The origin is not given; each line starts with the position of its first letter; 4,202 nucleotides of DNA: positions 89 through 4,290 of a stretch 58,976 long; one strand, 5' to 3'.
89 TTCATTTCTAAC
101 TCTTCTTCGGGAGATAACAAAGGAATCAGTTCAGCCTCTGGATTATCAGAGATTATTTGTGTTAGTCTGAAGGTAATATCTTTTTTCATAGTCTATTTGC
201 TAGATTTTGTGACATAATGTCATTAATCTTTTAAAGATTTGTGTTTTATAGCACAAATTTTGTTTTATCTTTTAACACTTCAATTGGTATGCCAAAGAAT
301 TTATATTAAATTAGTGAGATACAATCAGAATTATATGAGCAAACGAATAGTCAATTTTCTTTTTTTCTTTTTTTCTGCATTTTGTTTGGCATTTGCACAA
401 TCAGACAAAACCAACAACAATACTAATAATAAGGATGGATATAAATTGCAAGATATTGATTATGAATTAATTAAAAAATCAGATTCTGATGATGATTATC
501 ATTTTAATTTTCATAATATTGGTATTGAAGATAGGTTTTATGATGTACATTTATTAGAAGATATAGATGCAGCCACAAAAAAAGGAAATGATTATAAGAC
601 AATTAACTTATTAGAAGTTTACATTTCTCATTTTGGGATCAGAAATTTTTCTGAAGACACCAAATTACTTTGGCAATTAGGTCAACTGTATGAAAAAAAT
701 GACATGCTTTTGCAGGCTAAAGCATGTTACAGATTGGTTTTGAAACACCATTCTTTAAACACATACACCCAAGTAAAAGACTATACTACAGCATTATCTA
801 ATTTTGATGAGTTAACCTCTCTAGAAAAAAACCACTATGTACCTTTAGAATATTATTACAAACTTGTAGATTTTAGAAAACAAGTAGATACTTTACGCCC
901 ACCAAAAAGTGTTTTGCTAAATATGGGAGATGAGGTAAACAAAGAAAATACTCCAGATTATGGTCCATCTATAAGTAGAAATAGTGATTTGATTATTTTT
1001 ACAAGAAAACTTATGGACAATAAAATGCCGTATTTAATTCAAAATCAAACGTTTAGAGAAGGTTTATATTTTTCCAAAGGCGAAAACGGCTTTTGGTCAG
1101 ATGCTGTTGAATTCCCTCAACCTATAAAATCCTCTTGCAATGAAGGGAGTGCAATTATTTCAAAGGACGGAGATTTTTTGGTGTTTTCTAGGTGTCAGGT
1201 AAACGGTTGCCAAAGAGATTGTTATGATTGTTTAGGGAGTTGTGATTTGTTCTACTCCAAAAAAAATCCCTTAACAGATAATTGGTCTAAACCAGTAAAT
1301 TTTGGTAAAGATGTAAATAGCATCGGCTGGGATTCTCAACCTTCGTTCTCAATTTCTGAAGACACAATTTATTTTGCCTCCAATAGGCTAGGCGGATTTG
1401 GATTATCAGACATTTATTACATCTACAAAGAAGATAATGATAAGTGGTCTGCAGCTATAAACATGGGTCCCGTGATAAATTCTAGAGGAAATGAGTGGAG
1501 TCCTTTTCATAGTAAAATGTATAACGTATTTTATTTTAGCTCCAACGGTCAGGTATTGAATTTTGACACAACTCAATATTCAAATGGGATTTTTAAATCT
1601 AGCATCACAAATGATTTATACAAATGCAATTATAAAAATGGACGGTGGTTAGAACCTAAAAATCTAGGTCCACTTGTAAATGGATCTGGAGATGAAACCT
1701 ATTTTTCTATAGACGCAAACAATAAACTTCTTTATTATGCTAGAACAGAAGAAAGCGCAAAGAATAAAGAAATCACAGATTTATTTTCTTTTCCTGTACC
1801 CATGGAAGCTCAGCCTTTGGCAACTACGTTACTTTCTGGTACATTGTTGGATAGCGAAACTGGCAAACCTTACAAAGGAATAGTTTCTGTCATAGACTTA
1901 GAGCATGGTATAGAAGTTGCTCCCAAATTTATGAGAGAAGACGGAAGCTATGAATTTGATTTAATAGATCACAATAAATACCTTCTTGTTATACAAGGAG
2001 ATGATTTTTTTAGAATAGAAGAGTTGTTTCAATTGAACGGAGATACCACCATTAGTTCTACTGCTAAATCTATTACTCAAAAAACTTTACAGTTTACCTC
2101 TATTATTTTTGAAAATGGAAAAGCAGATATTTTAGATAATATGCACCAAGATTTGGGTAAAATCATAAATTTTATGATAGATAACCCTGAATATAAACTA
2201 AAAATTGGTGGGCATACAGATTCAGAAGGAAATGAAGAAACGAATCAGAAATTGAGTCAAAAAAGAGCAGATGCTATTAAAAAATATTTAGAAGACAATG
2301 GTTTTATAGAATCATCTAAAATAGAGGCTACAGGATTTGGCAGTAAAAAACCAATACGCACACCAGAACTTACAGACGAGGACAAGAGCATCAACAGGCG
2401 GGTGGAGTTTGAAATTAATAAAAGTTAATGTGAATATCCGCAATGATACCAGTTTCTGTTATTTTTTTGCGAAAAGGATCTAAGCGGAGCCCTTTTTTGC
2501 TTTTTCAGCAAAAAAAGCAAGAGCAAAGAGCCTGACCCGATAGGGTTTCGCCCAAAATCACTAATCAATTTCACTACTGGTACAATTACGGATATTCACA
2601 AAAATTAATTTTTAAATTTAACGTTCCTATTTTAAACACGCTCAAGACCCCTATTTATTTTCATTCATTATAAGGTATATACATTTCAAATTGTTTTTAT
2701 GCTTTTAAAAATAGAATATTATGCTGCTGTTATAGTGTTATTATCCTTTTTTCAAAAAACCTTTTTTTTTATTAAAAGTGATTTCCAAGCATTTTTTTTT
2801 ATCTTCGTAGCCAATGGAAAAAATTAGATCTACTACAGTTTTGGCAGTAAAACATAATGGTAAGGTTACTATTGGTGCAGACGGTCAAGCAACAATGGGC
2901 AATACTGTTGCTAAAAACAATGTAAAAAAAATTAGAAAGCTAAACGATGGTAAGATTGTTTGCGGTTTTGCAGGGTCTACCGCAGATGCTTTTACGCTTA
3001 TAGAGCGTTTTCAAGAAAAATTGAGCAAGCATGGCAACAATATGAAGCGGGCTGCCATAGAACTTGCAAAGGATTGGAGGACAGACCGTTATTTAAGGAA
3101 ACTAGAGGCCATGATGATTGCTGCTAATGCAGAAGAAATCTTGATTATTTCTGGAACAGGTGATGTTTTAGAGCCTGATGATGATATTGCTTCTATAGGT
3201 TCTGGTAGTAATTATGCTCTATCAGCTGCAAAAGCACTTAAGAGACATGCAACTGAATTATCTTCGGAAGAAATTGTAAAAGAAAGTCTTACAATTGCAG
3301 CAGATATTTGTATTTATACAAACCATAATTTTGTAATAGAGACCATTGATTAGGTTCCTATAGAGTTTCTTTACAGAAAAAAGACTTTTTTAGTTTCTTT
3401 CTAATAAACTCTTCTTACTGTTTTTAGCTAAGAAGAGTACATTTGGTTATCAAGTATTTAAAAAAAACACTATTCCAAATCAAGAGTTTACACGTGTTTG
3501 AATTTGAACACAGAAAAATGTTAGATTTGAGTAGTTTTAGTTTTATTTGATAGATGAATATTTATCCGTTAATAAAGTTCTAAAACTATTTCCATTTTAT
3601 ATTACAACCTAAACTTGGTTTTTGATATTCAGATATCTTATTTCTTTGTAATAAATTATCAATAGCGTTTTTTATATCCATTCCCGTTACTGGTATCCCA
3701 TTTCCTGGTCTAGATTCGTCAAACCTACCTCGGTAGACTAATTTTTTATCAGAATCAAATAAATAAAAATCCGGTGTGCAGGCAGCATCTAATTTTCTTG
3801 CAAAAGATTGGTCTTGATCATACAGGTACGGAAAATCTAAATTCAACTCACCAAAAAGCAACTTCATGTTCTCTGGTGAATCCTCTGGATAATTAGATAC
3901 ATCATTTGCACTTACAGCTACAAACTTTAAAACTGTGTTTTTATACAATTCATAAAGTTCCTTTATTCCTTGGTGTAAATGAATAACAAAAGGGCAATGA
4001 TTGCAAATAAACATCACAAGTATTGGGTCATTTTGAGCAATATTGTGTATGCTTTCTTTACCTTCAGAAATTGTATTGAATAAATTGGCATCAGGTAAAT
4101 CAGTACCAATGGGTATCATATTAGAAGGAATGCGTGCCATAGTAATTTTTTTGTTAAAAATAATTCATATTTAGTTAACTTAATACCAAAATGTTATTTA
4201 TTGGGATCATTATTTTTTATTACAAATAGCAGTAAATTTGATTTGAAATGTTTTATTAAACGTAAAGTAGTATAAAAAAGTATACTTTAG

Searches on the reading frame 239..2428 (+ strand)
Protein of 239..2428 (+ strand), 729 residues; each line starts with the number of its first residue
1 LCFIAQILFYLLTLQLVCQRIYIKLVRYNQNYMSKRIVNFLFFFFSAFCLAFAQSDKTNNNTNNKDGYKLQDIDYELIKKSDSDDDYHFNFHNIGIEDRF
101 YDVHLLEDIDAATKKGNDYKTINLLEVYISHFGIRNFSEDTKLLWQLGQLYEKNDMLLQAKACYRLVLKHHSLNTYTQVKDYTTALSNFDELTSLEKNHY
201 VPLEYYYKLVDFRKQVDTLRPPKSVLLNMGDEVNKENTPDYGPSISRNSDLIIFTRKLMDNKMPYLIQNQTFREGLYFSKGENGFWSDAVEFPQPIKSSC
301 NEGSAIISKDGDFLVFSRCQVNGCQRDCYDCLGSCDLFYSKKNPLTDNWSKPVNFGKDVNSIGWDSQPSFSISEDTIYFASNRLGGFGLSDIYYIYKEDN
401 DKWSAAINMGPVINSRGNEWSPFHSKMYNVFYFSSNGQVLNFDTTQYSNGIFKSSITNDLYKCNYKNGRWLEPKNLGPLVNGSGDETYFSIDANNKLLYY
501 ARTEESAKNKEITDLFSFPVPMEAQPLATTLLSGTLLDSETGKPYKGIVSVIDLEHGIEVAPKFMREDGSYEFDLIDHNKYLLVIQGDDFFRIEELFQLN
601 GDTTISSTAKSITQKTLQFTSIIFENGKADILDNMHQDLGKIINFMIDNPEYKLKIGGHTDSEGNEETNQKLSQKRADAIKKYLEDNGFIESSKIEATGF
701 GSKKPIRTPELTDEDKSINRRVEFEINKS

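Call 63: search_protein_families(library=pfam, proteins=[window:239-2428:+], max_evalue=0.0001)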
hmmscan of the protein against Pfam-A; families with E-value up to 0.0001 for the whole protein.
window:239-2428:+ (729 aa): 2 families
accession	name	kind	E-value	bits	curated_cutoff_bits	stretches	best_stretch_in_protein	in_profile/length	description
PF00691.25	OmpA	-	2.5e-18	66.7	27.2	1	624-714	2-93/98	OmpA family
PF07676.18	PD40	-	7.2e-07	29.4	20.9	0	476-505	1-30/38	WD40-like Beta Propeller Repeat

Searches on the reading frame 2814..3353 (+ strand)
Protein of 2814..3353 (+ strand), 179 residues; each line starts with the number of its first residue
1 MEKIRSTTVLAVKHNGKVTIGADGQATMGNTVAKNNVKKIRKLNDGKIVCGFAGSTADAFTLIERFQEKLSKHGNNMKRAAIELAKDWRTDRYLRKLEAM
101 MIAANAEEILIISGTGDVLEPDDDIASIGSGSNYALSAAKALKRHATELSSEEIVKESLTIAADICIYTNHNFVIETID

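Call 63: search_protein_families(library=pfam, proteins=[window:2814-3353:+], max_evalue=0.0001)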
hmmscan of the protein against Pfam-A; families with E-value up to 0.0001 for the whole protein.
window:2814-3353:+ (179 aa): 1 family
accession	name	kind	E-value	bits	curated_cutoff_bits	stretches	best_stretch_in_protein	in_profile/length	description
PF00227.31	Proteasome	-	2.7e-31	109.2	22.4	1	6-178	4-189/189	Proteasome subunit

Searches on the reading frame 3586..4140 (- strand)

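Call 63: search_protein_families(library=pfam, proteins=[window:3586-4140:-], max_evalue=0.0001)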
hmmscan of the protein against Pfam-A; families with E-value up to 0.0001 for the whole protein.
window:3586-4140:- (184 aa): 4 families
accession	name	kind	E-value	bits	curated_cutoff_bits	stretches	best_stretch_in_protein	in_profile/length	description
PF08534.16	Redoxin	-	1.4e-13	51.4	26.6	1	12-143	3-137/148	Redoxin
PF00578.27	AhpC-TSA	-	3.4e-10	40.4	26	1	11-136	1-123/124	AhpC/TSA family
PF13905.12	Thioredoxin_8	-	6.6e-06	26.8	27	1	37-133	1-93/94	Thioredoxin-like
PF13098.12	Thioredoxin_2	-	1.3e-05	25.9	27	1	36-138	4-93/104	Thioredoxin-like domain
